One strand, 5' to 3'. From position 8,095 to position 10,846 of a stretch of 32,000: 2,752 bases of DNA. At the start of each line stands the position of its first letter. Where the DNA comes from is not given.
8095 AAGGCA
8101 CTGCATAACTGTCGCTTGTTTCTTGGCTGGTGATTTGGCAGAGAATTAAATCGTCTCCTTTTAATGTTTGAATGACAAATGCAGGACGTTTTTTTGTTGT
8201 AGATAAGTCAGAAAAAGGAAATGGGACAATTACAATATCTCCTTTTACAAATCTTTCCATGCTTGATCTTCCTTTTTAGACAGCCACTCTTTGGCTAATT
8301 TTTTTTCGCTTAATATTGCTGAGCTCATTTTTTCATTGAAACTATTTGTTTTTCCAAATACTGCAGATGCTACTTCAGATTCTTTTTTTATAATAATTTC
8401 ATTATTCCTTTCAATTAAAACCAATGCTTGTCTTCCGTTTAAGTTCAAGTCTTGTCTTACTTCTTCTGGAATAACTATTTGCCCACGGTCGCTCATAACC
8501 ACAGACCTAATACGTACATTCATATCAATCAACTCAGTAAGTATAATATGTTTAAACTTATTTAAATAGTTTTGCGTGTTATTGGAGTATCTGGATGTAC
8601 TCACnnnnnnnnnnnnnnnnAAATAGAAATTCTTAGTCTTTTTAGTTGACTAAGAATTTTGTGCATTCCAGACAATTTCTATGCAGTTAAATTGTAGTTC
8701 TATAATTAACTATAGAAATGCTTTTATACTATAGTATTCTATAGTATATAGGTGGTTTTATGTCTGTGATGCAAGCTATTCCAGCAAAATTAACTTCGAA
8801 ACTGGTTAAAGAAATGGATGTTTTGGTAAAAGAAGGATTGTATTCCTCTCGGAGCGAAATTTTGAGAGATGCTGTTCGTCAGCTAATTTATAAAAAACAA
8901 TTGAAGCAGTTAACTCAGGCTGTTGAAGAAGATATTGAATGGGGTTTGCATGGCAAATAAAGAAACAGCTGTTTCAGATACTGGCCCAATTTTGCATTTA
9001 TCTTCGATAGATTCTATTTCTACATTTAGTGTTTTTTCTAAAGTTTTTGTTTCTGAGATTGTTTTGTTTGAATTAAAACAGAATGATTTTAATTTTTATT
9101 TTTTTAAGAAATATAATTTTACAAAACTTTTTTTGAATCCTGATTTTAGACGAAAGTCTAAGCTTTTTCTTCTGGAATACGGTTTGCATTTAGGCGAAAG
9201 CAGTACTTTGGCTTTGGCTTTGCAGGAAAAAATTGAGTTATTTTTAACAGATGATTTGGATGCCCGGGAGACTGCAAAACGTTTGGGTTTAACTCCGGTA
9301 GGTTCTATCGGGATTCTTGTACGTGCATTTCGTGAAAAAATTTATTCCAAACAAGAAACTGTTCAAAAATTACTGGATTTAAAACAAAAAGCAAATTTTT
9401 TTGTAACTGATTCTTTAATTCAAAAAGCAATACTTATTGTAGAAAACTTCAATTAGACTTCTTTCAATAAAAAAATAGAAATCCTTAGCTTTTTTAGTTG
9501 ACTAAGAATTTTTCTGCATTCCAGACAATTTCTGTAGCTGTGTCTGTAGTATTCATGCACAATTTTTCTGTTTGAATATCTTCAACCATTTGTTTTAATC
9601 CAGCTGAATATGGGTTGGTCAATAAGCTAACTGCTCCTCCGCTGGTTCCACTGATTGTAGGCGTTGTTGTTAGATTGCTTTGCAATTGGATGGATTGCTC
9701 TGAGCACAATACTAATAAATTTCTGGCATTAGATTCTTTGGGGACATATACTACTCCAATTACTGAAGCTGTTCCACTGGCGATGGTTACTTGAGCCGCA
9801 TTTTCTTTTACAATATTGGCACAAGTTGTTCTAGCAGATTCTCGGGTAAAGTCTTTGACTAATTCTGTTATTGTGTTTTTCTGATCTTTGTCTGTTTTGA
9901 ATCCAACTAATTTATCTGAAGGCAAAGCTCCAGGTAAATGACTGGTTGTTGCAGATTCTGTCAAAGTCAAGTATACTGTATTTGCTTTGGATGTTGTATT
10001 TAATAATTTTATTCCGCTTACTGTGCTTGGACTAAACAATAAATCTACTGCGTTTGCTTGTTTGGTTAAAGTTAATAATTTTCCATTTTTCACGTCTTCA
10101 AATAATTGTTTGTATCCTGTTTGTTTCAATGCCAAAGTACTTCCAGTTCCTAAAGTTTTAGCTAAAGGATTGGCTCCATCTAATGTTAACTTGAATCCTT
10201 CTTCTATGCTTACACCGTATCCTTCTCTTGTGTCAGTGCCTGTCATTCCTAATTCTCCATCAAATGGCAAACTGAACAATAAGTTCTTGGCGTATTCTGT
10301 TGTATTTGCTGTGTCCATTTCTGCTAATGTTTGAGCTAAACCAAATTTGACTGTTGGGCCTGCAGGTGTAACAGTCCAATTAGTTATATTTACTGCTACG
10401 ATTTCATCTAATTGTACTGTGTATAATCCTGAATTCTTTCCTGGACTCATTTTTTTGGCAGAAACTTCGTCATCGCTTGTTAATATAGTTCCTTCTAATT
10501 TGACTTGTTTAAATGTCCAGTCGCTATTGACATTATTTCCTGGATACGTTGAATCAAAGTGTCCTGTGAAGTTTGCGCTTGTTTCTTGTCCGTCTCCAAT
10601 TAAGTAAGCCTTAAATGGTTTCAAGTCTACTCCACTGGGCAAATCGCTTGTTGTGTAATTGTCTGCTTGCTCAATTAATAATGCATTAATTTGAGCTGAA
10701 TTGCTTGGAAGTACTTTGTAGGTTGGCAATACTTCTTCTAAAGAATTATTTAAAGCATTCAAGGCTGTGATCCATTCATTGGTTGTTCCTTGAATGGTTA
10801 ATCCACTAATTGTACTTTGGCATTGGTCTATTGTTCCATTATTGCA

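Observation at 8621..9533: RHH-PIN toxin-antitoxin cassette is bracketed by ~60-bp direct repeats that duplicate the 3' end and terminator hairpin of giant 2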

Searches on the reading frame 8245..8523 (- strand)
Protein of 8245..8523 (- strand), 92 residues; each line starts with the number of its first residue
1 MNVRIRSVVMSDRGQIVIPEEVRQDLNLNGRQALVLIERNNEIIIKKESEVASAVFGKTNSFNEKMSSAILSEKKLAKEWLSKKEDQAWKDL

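Call 29: find_encoding_contigs(protein=window:8245-8523:-, flank=6000, max_places=10)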
Protein window:8245-8523:- (92 aa): no gene with exactly this product is on record in the collection.

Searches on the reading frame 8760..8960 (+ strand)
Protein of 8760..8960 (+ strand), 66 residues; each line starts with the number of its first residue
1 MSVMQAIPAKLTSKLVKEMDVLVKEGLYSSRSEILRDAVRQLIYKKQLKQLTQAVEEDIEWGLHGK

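Call 10: search_protein_families(library=pfam, proteins=[window:8760-8960:+], max_evalue=0.01)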
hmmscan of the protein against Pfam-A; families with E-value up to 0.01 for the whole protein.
window:8760-8960:+ (66 aa): 2 families
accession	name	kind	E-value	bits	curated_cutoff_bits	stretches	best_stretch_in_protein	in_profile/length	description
PF17723.7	RHH_8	-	4e-07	30.6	25.4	1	18-57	17-55/119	Ribbon-Helix-Helix transcriptional regulator family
PF01402.27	RHH_1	-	1.2e-06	28.7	20.5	1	10-44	5-38/39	Ribbon-helix-helix protein, copG family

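Call 12: find_encoding_contigs(protein=window:8760-8960:+, flank=10000, max_places=10)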
Protein window:8760-8960:+ (66 aa): 1 contig read that carries it; 1 place shown.
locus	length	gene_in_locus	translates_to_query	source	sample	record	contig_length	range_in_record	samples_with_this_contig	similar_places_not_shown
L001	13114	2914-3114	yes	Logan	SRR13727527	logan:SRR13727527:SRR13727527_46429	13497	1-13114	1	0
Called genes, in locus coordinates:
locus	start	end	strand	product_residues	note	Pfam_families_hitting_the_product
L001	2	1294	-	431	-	?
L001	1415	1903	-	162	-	-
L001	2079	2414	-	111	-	PF02452:PemK_toxin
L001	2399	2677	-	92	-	PF04014:MazE_antitoxin (faint)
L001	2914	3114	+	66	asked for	PF17723:RHH_8 (weak), PF01402:RHH_1 (weak)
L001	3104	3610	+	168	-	PF11848:DUF3368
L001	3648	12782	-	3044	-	PF13620:CarboxypepD_reg (weak), PF13715:CarbopepD_reg_2 (faint), PF17210:SdrD_B (faint), PF17789:MG4 (faint), PF24025:Ig_DR_A0283-like (faint), PF13620:CarboxypepD_reg, PF17802:SpaA (weak)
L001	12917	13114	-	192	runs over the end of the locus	?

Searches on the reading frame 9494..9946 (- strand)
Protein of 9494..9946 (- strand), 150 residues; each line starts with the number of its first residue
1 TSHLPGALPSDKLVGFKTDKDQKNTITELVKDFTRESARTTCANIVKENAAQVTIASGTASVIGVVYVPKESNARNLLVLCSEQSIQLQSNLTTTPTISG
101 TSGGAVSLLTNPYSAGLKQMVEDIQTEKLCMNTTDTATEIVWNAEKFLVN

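Call 28: find_homologous_proteins(query=window:9494-9946:-, max_evalue=0.01)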
Query window:9494-9946:-: 31 candidates shared short words with the query, none scored E <= 0.01.

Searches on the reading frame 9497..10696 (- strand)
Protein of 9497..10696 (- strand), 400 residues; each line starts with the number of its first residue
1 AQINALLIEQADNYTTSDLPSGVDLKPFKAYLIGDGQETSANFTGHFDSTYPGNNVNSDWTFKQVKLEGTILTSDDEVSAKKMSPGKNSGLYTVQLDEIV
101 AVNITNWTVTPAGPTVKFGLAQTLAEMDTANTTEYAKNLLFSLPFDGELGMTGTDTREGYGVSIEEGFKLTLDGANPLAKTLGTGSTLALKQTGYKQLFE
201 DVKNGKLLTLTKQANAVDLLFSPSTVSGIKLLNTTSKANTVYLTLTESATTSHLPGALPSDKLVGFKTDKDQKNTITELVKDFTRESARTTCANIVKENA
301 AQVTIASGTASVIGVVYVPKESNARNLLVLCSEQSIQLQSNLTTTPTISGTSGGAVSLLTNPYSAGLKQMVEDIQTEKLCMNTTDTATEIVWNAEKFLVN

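Call 91: search_protein_representatives(protein=window:9497-10696:-)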
Query: 400 residues. Proteins with E-value up to 0.001 (for the whole library): 13; up to 1e-10: 2; up to 1e-30: 0. The best 13 are listed.
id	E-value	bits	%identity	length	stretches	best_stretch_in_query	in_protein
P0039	3.9e-19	85.5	31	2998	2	15-165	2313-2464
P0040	1.1e-14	70.8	31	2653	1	77-400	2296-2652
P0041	5.7e-08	48.8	29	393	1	111-398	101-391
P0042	1.8e-07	47.1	32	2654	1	88-398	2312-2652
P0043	3.5e-07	46.2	30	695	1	117-397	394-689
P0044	4.4e-07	45.8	31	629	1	113-394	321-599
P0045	4.7e-07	45.7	29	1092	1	115-376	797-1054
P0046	4.1e-05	39.3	24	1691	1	85-394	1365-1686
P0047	4.9e-05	39.1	27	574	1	123-397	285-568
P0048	6.3e-05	38.7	27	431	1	125-398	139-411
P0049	7.4e-05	38.5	23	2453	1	83-395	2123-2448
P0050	1.3e-04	37.7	34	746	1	83-247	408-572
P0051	6.8e-04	35.3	40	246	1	118-206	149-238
